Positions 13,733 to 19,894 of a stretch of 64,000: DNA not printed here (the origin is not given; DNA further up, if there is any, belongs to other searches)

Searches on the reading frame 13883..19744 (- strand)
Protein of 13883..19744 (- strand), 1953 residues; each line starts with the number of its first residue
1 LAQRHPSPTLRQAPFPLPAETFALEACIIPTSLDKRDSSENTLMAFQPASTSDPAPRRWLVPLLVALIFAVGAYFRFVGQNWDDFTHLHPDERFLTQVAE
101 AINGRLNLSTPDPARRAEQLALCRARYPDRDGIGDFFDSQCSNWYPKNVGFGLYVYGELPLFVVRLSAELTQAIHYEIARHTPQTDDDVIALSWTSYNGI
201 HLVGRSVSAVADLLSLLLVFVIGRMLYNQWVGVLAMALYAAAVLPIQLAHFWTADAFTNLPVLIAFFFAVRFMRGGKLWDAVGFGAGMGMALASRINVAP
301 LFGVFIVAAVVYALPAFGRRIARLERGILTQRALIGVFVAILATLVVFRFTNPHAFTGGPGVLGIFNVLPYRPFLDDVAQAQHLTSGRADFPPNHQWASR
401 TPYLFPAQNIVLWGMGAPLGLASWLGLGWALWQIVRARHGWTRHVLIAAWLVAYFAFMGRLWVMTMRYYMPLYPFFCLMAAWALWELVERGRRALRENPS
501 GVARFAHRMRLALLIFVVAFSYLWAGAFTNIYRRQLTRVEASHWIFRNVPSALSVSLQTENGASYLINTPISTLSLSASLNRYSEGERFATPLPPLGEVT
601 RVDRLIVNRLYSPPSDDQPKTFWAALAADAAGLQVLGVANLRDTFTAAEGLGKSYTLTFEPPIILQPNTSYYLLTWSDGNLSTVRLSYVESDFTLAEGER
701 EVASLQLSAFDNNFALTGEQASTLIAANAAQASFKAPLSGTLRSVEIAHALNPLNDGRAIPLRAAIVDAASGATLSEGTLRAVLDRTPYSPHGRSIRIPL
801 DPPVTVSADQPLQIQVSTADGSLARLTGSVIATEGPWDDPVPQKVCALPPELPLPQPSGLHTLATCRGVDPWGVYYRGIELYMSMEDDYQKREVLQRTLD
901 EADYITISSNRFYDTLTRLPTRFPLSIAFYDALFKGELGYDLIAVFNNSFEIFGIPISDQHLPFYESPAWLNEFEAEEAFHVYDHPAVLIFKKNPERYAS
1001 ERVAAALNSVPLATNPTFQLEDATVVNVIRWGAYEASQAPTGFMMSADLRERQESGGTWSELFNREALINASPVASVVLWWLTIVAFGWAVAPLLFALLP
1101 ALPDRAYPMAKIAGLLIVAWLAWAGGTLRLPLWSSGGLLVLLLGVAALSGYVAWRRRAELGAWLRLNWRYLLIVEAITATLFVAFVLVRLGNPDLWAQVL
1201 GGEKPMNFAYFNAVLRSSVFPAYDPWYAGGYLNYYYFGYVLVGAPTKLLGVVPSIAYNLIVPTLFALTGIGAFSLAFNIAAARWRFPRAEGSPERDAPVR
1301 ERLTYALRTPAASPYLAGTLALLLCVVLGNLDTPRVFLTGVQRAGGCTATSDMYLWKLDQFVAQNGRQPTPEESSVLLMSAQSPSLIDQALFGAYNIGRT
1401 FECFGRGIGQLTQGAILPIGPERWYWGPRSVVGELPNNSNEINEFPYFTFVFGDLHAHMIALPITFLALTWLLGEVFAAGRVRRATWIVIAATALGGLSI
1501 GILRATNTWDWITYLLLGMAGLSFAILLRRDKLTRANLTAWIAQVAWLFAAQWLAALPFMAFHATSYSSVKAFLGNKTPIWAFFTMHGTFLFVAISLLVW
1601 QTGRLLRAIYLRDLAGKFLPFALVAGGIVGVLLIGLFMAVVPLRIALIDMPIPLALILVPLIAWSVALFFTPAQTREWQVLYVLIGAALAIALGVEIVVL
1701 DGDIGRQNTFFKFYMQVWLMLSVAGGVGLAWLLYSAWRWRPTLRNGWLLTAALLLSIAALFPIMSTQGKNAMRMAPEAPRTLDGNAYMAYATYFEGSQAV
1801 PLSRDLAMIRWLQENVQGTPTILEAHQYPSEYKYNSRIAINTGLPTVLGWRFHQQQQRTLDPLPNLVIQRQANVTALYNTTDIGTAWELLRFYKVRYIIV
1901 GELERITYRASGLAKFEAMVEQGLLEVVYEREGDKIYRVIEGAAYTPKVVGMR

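Call 12: search_protein_families(library=pfam, proteins=[window:13883-19744:-], max_evalue=0.001)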
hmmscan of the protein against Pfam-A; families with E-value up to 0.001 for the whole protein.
window:13883-19744:- (1953 aa): 1 family
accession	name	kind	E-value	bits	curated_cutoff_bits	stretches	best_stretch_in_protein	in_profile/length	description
PF10060.15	DUF2298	-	1.8e-99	334.4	27.8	1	1117-1721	1-488/488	Uncharacterized membrane protein (DUF2298)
